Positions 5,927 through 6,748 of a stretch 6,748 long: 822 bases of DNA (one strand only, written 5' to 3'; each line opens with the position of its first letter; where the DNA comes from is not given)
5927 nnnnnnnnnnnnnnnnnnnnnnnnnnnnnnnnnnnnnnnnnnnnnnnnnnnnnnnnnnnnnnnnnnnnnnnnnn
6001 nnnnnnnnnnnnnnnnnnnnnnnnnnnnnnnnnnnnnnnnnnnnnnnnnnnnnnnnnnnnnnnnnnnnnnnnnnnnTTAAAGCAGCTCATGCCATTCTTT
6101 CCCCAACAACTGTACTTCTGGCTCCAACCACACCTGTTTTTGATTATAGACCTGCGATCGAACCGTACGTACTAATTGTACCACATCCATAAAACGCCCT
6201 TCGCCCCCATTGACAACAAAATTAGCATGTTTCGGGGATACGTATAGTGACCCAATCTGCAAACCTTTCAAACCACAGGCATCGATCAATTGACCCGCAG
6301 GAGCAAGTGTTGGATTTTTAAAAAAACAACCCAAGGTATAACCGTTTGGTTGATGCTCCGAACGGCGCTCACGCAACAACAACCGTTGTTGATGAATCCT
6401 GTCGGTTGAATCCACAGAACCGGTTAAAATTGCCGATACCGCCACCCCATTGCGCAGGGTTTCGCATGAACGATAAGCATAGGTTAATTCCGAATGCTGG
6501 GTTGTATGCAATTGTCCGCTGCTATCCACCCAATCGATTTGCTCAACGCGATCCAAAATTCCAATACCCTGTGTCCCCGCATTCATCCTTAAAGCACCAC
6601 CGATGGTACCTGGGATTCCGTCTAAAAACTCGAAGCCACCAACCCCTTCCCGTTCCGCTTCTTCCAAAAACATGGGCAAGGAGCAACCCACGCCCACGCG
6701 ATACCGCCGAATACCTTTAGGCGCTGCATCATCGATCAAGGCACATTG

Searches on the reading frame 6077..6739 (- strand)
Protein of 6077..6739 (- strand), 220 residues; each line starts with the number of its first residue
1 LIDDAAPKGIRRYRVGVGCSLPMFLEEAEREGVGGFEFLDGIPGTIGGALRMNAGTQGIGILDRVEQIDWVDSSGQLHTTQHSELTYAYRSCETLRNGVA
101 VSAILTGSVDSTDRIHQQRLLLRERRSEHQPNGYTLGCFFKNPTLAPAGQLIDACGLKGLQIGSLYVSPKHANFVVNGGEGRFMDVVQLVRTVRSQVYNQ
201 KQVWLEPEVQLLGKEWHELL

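Call 6: search_protein_families(library=pfam, proteins=[window:6077-6739:-], max_evalue=0.1)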
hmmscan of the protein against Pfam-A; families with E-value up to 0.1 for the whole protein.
window:6077-6739:- (220 aa): 2 families
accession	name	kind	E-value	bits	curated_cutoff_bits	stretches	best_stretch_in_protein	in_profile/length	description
PF02873.21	MurB_C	-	1e-28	99.8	27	1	115-211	2-98/99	UDP-N-acetylenolpyruvoylglucosamine reductase, C-terminal domain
PF01565.28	FAD_binding_4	-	2.7e-07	30.8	26.4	1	13-80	66-138/139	FAD binding domain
